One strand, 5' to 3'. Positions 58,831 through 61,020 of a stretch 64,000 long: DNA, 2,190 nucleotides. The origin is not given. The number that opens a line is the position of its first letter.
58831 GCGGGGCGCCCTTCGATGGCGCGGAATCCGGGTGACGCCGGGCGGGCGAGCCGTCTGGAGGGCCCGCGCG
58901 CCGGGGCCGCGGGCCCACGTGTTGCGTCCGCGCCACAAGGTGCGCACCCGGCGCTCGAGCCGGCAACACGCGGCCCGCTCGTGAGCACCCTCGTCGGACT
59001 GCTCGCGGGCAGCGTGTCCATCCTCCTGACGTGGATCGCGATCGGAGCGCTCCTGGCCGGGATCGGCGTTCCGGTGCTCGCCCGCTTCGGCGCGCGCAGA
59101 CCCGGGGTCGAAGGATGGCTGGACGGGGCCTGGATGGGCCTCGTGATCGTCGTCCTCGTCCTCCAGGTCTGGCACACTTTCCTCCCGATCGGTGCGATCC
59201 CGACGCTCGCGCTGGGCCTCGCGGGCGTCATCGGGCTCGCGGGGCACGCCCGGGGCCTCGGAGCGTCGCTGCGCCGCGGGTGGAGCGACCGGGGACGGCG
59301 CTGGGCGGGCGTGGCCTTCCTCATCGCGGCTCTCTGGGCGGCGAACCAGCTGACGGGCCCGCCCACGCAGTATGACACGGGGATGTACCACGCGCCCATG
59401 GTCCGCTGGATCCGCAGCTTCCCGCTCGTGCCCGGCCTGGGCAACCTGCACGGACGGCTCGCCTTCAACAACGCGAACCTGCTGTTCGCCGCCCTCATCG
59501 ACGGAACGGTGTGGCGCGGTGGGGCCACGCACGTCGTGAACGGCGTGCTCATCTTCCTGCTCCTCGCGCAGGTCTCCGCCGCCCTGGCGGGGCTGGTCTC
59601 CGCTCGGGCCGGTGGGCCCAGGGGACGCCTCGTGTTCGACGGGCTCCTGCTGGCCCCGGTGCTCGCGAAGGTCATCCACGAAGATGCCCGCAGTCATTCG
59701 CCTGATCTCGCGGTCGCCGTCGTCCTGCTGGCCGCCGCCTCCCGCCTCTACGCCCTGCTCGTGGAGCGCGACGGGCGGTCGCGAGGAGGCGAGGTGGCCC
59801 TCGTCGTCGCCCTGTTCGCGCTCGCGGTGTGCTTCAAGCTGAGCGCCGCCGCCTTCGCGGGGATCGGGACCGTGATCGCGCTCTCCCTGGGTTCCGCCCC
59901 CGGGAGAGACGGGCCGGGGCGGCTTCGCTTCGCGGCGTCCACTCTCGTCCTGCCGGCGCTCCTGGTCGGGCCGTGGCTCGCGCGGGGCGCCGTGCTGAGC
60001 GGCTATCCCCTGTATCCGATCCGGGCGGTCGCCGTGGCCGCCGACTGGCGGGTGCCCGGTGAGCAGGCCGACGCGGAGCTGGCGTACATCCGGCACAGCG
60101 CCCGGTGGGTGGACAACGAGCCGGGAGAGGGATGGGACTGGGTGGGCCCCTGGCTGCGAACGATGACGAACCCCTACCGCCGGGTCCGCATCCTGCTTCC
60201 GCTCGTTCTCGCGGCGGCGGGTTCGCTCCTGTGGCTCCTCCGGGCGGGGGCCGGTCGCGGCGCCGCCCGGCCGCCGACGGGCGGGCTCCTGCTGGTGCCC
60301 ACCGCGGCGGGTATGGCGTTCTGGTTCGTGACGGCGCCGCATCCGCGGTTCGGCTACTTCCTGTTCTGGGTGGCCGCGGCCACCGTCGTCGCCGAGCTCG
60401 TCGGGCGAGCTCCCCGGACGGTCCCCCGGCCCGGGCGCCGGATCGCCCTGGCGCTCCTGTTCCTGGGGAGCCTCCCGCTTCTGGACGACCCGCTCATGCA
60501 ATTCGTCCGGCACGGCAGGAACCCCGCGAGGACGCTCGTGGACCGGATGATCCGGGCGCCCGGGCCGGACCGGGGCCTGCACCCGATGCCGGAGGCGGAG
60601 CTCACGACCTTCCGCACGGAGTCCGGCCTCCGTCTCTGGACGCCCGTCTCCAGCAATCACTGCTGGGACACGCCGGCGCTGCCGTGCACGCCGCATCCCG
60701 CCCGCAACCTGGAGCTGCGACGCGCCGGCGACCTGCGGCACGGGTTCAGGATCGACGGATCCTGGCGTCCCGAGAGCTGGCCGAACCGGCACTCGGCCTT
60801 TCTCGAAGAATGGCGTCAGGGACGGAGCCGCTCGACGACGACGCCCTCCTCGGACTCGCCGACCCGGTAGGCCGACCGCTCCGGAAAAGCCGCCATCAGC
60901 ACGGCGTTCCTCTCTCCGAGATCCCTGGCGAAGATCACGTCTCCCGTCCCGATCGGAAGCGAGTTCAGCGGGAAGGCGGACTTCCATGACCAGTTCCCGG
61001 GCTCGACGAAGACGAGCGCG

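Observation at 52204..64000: Unusual density of GT-C-fold (ArnT/PMT-like) membrane glycosyltransferases together with three DPM1-like polyprenyl-P-sugar synthases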

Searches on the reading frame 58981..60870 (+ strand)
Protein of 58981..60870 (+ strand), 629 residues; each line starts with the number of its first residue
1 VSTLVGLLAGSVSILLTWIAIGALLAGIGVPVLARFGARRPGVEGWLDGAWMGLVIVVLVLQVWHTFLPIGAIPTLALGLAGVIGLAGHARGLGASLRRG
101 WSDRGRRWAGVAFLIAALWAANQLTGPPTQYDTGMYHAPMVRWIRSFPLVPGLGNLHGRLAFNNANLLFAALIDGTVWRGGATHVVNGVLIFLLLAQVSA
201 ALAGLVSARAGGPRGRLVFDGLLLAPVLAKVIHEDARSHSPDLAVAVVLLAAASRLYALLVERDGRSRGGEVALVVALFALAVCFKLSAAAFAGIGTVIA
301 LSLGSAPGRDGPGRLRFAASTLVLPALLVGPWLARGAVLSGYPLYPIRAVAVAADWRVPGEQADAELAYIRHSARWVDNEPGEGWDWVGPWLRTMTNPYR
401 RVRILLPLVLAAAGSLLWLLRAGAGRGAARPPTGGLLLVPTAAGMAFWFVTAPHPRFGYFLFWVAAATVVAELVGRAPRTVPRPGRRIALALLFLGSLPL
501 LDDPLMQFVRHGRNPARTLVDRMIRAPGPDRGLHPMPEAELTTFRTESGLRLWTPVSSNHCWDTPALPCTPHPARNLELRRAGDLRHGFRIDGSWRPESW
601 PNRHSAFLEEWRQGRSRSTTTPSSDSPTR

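Call 5: search_protein_families(library=pfam, proteins=[window:58981-60870:+], max_evalue=0.01)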
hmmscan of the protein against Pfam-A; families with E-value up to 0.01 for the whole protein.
window:58981-60870:+ (629 aa): 0 families

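Call 6: search_protein_families(library=ncbifam, proteins=[window:58981-60870:+], max_evalue=0.01)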
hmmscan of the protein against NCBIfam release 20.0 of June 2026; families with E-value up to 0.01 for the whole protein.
window:58981-60870:+ (629 aa): 1 family
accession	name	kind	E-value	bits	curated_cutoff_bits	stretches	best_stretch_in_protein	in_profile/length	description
NF047510.1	LIC_10190_fam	subfamily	3.5e-55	187.5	100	1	13-459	2-423/424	LIC_10190 family membrane protein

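Call 17: find_homologous_proteins(query=window:58981-60870:+, max_evalue=0.00001)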
Query window:58981-60870:+ (629 aa): 110 proteins with E <= 0.00001 among 8000 candidates.
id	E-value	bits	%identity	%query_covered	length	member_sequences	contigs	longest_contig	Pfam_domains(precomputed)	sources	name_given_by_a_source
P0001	0.0e+0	1396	100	100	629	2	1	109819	PF26626.1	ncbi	ncbi:MAG: LIC_10190 family membrane protein [Gemmatimonadota bacterium]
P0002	1.9e-144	501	47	46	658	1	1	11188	PF26626.1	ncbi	-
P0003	1.7e-122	428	44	91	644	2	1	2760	PF26626.1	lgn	-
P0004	4.2e-120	420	42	98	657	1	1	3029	PF26626.1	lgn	-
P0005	2.7e-117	411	38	97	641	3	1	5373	PF26626.1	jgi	jgi:hypothetical protein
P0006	9.2e-116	406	40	98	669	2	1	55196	PF26626.1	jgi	jgi:hypothetical protein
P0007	1.2e-114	402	41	99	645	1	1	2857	PF26626.1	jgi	jgi:hypothetical protein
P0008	3.9e-111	391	39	98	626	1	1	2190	PF26626.1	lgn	-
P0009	5.2e-105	370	41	99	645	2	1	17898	PF26626.1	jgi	jgi:hypothetical protein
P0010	3.7e-98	348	38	97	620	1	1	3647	PF26626.1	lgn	-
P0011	3.3e-97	345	39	88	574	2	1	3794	PF26626.1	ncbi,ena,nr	ncbi:MAG: hypothetical protein KAU28_10395 [Phycisphaerae bacterium]|nr:hypothetical protein [Phycis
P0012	6.3e-97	344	38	99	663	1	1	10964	PF26626.1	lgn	-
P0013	3.6e-96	341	36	97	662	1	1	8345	PF26626.1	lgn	-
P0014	3.8e-93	331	37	98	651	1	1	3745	PF26626.1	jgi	jgi:hypothetical protein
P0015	9.7e-93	330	39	98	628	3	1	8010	PF26626.1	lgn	-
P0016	2.1e-91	326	36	98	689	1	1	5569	PF26626.1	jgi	jgi:hypothetical protein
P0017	3.4e-91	325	37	96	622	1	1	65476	PF26626.1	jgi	jgi:hypothetical protein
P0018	8.2e-91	324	36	98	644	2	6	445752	PF26626.1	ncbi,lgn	-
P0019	3.7e-90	321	37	98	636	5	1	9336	PF26626.1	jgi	-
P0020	8.9e-89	317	38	90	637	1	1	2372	PF26626.1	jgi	jgi:hypothetical protein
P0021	1.1e-88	317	38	96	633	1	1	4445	PF26626.1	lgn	-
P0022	2.6e-88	315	38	97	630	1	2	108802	PF26626.1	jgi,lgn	jgi:hypothetical protein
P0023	3.9e-87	311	36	94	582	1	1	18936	PF26626.1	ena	-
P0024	6.0e-87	311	38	97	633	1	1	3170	PF26626.1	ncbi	ncbi:MAG: hypothetical protein ABI877_14370 [Gemmatimonadaceae bacterium]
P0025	1.3e-85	306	36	97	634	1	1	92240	PF26626.1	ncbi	ncbi:MAG: hypothetical protein U0132_20105 [Gemmatimonadaceae bacterium]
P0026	1.8e-84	303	35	91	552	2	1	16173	PF26626.1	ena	-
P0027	2.0e-82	296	36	98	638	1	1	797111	PF26626.1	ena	-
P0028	1.7e-81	293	38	98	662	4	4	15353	PF26626.1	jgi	jgi:hypothetical protein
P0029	4.0e-81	292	36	98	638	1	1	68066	PF26626.1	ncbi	-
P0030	1.5e-80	290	38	89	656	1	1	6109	PF26626.1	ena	-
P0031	2.1e-80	289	35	98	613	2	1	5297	PF26626.1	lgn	-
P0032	2.1e-80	289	35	99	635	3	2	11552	PF26626.1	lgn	-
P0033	1.2e-79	287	35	98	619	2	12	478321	PF26626.1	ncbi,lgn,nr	ncbi:MAG: hypothetical protein MNPFHGCM_02081 [Gemmatimonadaceae bacterium]|nr:hypothetical protein 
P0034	4.0e-79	285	38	73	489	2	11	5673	PF26626.1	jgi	jgi:hypothetical protein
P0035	5.4e-79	285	35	98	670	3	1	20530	PF26626.1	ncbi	-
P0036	4.1e-78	282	35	97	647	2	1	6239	PF26626.1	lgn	-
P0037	2.6e-77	279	35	97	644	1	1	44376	PF26626.1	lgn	-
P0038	1.4e-73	267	36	89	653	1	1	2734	PF26626.1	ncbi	-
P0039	1.5e-73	267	36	80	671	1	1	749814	PF26626.1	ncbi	ncbi:MAG: hypothetical protein U0132_03040 [Gemmatimonadaceae bacterium]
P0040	2.9e-73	266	37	96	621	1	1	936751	PF26626.1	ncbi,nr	ncbi:MAG: hypothetical protein IT361_01180 [Gemmatimonadaceae bacterium]|nr:hypothetical protein [Ge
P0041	7.2e-73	264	35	92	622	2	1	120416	PF26626.1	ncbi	ncbi:MAG: hypothetical protein U0163_04170 [Gemmatimonadaceae bacterium]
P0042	8.3e-70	254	38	81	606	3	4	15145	PF26626.1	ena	-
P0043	1.4e-67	247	35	95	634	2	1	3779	PF26626.1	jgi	jgi:hypothetical protein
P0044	5.0e-67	245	35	90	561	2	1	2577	PF26626.1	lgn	-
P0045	4.3e-66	242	35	60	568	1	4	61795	PF26626.1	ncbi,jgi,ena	-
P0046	8.2e-65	238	35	92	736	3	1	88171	PF26626.1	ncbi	ncbi:MAG: hypothetical protein OHK0015_11680 [Chloroflexi bacterium OHK40]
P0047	1.9e-64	236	35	92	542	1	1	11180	PF26626.1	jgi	-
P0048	1.1e-62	231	37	86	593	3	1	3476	PF26626.1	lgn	-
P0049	1.1e-61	227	34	92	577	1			PF26626.1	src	-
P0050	2.3e-60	223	33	94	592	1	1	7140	PF26626.1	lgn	-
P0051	4.6e-60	222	33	92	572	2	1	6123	PF26626.1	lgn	-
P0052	1.0e-56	211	34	93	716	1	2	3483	PF26626.1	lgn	-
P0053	1.3e-56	211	34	92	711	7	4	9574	PF26626.1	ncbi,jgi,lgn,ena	ncbi:MAG TPA: hypothetical protein VGG06_05345 [Thermoanaerobaculia bacterium]|jgi:hypothetical prot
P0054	5.0e-56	209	32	92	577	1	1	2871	PF26626.1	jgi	jgi:hypothetical protein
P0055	1.5e-55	207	29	92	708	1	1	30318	PF26626.1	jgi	jgi:hypothetical protein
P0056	2.4e-55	206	32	90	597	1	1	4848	PF26626.1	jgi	-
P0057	1.2e-54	204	39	59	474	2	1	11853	PF26626.1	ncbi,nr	ncbi:MAG: hypothetical protein JNL26_10785, partial [Gemmatimonadetes bacterium]|nr:hypothetical pro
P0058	1.0e-53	201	32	92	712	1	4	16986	PF26626.1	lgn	-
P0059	2.2e-53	200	33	93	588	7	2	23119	PF26626.1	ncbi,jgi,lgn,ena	-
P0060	4.6e-53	199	31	93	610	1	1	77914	PF26626.1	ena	-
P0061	4.2e-51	192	35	91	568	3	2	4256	PF26626.1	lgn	-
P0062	1.5e-50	191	36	54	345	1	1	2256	PF26626.1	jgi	jgi:hypothetical protein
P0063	1.5e-50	191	33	92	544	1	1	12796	PF26626.1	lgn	-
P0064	2.2e-49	187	33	90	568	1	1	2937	PF26626.1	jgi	jgi:hypothetical protein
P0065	6.3e-49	185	33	93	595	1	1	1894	PF26626.1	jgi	jgi:hypothetical protein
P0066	1.8e-48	184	33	93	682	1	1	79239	PF26626.1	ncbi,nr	ncbi:MAG: hypothetical protein IT350_01840 [Deltaproteobacteria bacterium]|nr:hypothetical protein [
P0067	2.0e-48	184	31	92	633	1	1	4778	PF26626.1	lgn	-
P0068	5.7e-46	175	32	93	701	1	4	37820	PF26626.1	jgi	jgi:hypothetical protein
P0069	8.6e-45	172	34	73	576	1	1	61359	PF26626.1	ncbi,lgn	-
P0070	1.4e-44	171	34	88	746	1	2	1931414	PF26626.1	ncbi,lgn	ncbi:MAG: hypothetical protein AB7O37_03860 [Vicinamibacteria bacterium]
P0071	1.3e-43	168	27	86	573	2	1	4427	PF26626.1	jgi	jgi:hypothetical protein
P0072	1.4e-43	168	33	74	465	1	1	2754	PF26626.1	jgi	jgi:hypothetical protein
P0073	3.4e-43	166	32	88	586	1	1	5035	PF26626.1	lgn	-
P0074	3.6e-43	166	31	94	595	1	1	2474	PF26626.1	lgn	-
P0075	1.4e-42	164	32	93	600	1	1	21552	PF26626.1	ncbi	-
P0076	2.0e-42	164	29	92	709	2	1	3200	PF26626.1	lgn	-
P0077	2.9e-42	163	31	74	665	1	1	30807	PF26626.1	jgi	jgi:hypothetical protein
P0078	4.6e-42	162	32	91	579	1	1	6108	PF26626.1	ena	-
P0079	4.7e-42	162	30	86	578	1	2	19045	PF26626.1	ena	-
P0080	1.6e-41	161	33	92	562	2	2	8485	PF26626.1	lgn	-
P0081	3.8e-41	159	30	94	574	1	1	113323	PF26626.1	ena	-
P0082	4.0e-40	156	31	76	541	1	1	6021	PF26626.1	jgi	jgi:hypothetical protein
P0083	5.0e-39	152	31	75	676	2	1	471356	PF26626.1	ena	-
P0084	7.2e-39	152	30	93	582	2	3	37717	PF26626.1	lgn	-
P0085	7.6e-39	152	31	92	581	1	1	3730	PF26626.1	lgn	-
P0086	2.4e-38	150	31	74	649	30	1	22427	PF26626.1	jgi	-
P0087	1.8e-33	134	30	87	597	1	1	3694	PF26626.1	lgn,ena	-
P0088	2.1e-30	124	34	92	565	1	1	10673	PF26626.1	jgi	jgi:hypothetical protein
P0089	5.4e-29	119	31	68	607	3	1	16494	PF26626.1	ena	-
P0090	7.3e-26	109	32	69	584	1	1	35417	PF26626.1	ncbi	-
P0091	1.3e-23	102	30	76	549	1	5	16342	PF26626.1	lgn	-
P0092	1.8e-23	101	28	84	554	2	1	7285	PF26626.1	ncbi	-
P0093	3.8e-23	100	33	58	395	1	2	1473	PF26626.1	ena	-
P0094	9.0e-23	99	28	74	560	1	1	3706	PF26626.1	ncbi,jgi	jgi:hypothetical protein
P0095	9.0e-23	99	31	92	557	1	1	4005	PF26626.1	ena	-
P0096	9.6e-23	99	29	74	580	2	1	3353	PF26626.1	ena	-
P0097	3.0e-22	97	32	85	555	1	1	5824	PF26626.1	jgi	jgi:hypothetical protein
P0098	3.3e-22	97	34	54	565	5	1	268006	PF26626.1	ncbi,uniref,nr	ncbi:LIC_10190 family membrane protein [Hymenobacter sp. 15J16-1T3B]|uniref:LIC_10190 family membran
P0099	9.6e-21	92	33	53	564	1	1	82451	PF26626.1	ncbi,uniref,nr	ncbi:hypothetical protein D0N36_12235 [Hymenobacter lapidiphilus]|uniref:LIC_10190 family membrane p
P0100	3.3e-20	90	32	92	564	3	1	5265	PF26626.1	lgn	-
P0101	4.1e-20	90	32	92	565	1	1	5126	PF26626.1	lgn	-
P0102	2.1e-19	88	28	79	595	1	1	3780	PF26626.1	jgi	-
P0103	1.9e-18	84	30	53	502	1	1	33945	PF26626.1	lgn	-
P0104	6.6e-18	83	33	53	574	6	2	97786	PF26626.1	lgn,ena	-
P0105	1.6e-16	78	31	70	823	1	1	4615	PF26626.1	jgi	jgi:hypothetical protein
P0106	2.5e-15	74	34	53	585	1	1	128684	PF26626.1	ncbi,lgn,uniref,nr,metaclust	ncbi:LIC_10190 family membrane protein [Hymenobacter aerophilus]|uniref:LIC_10190 family membrane pr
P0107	6.8e-15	73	31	76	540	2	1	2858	PF26626.1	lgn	-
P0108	2.3e-13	68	28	70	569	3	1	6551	PF26626.1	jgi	jgi:hypothetical protein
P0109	6.7e-13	66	43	11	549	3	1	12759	PF26626.1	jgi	-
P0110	2.1e-9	55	29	74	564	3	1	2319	PF26626.1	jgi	jgi:hypothetical protein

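Call 26: search_solved_structures(query=A1, max_evalue=1, show_alignments=1)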
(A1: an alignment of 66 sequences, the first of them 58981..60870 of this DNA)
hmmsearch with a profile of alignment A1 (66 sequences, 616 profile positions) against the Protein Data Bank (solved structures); distinct sequences matched with E-value up to 1: 2.
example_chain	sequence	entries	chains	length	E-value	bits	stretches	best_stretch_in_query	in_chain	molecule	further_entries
6u8y_D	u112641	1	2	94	0.22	13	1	409-474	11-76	DUF4040 domain-containing protein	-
2n5s_A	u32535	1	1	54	0.7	11.4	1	9-47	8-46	Epidermal growth factor receptor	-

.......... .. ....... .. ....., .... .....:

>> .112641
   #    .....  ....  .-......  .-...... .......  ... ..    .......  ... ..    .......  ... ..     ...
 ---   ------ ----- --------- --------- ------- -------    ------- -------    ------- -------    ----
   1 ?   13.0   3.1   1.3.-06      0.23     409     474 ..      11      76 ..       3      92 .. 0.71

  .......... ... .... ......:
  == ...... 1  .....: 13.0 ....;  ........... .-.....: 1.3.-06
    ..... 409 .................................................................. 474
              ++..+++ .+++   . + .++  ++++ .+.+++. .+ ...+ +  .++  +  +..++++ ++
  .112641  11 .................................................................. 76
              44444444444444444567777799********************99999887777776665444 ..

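Call 36: predict_structure(alignment_id=A1)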
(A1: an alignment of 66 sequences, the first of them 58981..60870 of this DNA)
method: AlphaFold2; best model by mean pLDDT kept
length: 629 residues; sequences in the alignment: 66
mean_pLDDT: 93.4   pTM: 0.95
mean pLDDT of the five models: 93.4, 92.5, 92.3, 92.2, 92.0
residues with pLDDT >= 90: 538; 70-90: 75; 50-70: 12; < 50: 4
segments of 3 or more residues with pLDDT < 50: 626-629
pLDDT, mean of each block of 10 residues (from residue 1): 94 98 98 92 94 99 98 97 97 93 91 97 97 97 98 98 98 96 98 97 89 87 97 96 98 97 83 98 98 98 88 93 98 98 96 97 95 84 86 89 95 95 79 93 97 94 98 89 87 94 90 93 94 95 98 96 95 98 98 94 85 84 48
secondary structure, 60 per line:
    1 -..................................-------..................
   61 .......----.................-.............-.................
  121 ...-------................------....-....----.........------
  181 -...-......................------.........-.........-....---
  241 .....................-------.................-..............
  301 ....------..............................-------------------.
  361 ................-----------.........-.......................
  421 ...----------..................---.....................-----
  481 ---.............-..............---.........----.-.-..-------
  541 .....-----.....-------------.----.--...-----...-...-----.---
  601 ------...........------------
elements in order: H2-35 H43-67 H72-88 H90-102 H104-123 H131-146 H153-156 H158-161 H166-174 H186-207 H214-222 H224-232 H234-237 H241-261 H269-285 H287-304 H311-340 H360-376 H388-396 H398-423 H434-451 H455-475 H484-496 H498-511 H515-523 E541-545 E551-555 E577-579 E589-591 H607-617
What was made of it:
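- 58981..60870 (+): C4: a DUF8201/LIC_10190-family membrane protein, shown here to have a GT-C fold. It has a C-terminal beta-rich domain. AF2 pLDDT 93.4 (call 36).
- Checked: Its AF2 model (pLDDT 93.4, pTM 0.95, call 36) has GT-C enzymes as its top matches (Pmt4, EmbA/B/C, ArnT, ALG3, AftB, PglB), at weak scores (E 1.8e-3 to 0.05, TM 0.3-0.46).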

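Call 39: fold_search(model_id=the predicted structure, library=pdb)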
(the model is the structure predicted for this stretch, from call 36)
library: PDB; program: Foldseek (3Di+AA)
matches with E <= 10: 470; with E <= 0.001: 0
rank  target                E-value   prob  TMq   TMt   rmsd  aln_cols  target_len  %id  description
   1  9i5k_A                1.8e-03  1.00  0.36  0.44  12.1       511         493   13  Structure of the Chaetomium thermophilum Pmt4 homodimer (C2 symmetry) (released 2025-12-24)
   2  7bvc_B                1.3e-02  1.00  0.32  0.21  10.5       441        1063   17  Cryo-EM structure of Mycobacterium smegmatis arabinosyltransferase EmbA-EmbB-AcpM2 in complex with ethambutol (released 2020-04-29)
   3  7bvc_A                1.4e-02  0.98  0.31  0.20  15.4       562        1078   15  Cryo-EM structure of Mycobacterium smegmatis arabinosyltransferase EmbA-EmbB-AcpM2 in complex with ethambutol (released 2020-04-29)
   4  7bvf_B                1.8e-02  1.00  0.36  0.23  10.3       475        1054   14  Cryo-EM structure of Mycobacterium tuberculosis arabinosyltransferase EmbA-EmbB-AcpM2 in complex with ethambutol (released 2020-04-29)
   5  9n9j_I                2.5e-02  0.91  0.27  0.24  19.2       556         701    8  Structure of a GRP94 folding intermediate engaged with a CCDC134- and FKBP11-bound secretory translocon (released 2025-11-19)
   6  5f15                  2.6e-02  1.00  0.35  0.39   8.4       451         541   16  Crystal Structure of ArnT from Cupriavidus metallidurans bound to Undecaprenyl phosphate (released 2016-02-17)
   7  6x0o                  2.6e-02  1.00  0.33  0.22   9.3       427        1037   16  Single-Particle Cryo-EM Structure of Arabinosyltransferase EmbB from Mycobacterium smegmatis (released 2020-06-10)
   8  9s6r_A                2.7e-02  1.00  0.30  0.46  11.7       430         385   13  Ternary cryo-EM structure of yeast ALG3 with Dol25-PP-GlcNAc2Man5, Dol25-P-Man, and Fab (released 2026-03-18)
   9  9dlh                  3.9e-02  1.00  0.37  0.38   9.0       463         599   17  donor substrate analog-bound AftB (released 2025-06-25)
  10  7bvf_A                5.0e-02  0.97  0.33  0.21  15.9       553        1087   16  Cryo-EM structure of Mycobacterium tuberculosis arabinosyltransferase EmbA-EmbB-AcpM2 in complex with ethambutol (released 2020-04-29)
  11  7bvh_A                5.7e-02  0.99  0.36  0.24  10.4       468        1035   18  Crystal structure of arabinosyltransferase EmbC2-AcpM2 complex from Mycobacterium smegmatis complexed with di-arabinos (released 2020-04-29)
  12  6yu6_B                8.0e-02  0.08  0.09  0.11  25.7       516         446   15  Crystal structure of MhsT in complex with L-leucine (released 2020-07-15)
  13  9i5l_A                8.7e-02  0.97  0.23  0.21   7.8       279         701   14  Structure of the Chaetomium thermophilum Pmt4 homodimer (C1 symmetry) (released 2025-12-24)
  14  8b6l_I                9.5e-02  0.44  0.22  0.20  22.5       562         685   12  Subtomogram average of the human Sec61-TRAP-OSTA-translocon (released 2022-12-07)
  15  3wdo                  1.2e-01  0.11  0.11  0.14  25.2       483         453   12  Structure of E. coli YajR transporter (released 2013-08-07)
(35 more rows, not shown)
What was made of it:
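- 58981..60870 (+): The top Foldseek matches are GT-C enzymes at weak scores (call 39).
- On GT-C fold glycosyltransferases (PMT_2/ArnT-like; Pfam clan of PF13231): For C4, ten of the top eleven matches are named GT-C enzymes (probability 0.97-1.0) but the scores are weak (E from 1.8e-3, TM 0.3-0.46) (call 39).
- Checked: Transporters score probability below 0.15 (call 39).
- C4's fold matches are weak (TM 0.3-0.46, call 39).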

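Call 74: find_encoding_contigs(protein=P0040, flank=8000, max_places=1)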
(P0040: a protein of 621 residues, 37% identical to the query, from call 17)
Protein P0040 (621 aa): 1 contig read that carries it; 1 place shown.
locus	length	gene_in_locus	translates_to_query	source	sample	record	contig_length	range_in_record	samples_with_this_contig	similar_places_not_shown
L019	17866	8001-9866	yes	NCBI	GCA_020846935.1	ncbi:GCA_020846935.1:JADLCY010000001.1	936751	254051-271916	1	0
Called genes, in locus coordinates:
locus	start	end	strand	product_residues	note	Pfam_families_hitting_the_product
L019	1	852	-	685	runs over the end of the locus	-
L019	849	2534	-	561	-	PF02366:PMT, PF13231:PMT_2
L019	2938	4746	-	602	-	PF00884:Sulfatase, PF01663:Phosphodiest (faint)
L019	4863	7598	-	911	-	PF02368:Big_2, PF26182:Ig_NUP210_5th (faint), PF22359:Big-like (faint), PF26918:Ig_Eae (faint), PF02368:Big_2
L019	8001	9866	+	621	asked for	PF26626:DUF8201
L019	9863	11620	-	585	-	PF00884:Sulfatase, PF01663:Phosphodiest (faint)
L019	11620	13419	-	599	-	PF00884:Sulfatase, PF01663:Phosphodiest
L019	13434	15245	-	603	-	PF00884:Sulfatase, PF01663:Phosphodiest (faint), PF02995:DUF229 (weak)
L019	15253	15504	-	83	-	-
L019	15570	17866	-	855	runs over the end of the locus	PF13472:Lipase_GDSL_2 (weak)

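Call 75: find_encoding_contigs(protein=P0027, flank=8000, max_places=1)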
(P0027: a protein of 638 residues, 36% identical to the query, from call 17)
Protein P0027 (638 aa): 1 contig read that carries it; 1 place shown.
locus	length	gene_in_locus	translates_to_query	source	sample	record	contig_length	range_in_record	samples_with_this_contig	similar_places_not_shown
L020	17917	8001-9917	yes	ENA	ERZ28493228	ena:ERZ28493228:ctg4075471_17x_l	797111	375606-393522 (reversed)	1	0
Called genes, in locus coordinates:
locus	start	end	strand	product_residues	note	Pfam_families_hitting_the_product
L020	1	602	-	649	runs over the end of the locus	PF02368:Big_2, PF26182:Ig_NUP210_5th (faint), PF26918:Ig_Eae (faint), PF02368:Big_2, PF22359:Big-like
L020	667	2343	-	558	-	PF03706:LPG_synthase_TM, PF01209:Ubie_methyltran (weak), PF13489:Methyltransf_23, PF08241:Methyltransf_11, PF08242:Methyltransf_12, PF13649:Methyltransf_25, PF13847:Methyltransf_31 (weak)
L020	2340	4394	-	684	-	-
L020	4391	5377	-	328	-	-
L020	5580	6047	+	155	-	-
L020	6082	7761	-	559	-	-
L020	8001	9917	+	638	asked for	PF26626:DUF8201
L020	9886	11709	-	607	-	PF00884:Sulfatase, PF01663:Phosphodiest, PF16347:SGSH_C (weak)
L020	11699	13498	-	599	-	PF00884:Sulfatase, PF01663:Phosphodiest (faint)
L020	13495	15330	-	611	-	PF00884:Sulfatase, PF01663:Phosphodiest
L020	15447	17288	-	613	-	PF00884:Sulfatase, PF01663:Phosphodiest (faint), PF16347:SGSH_C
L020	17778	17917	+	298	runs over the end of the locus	-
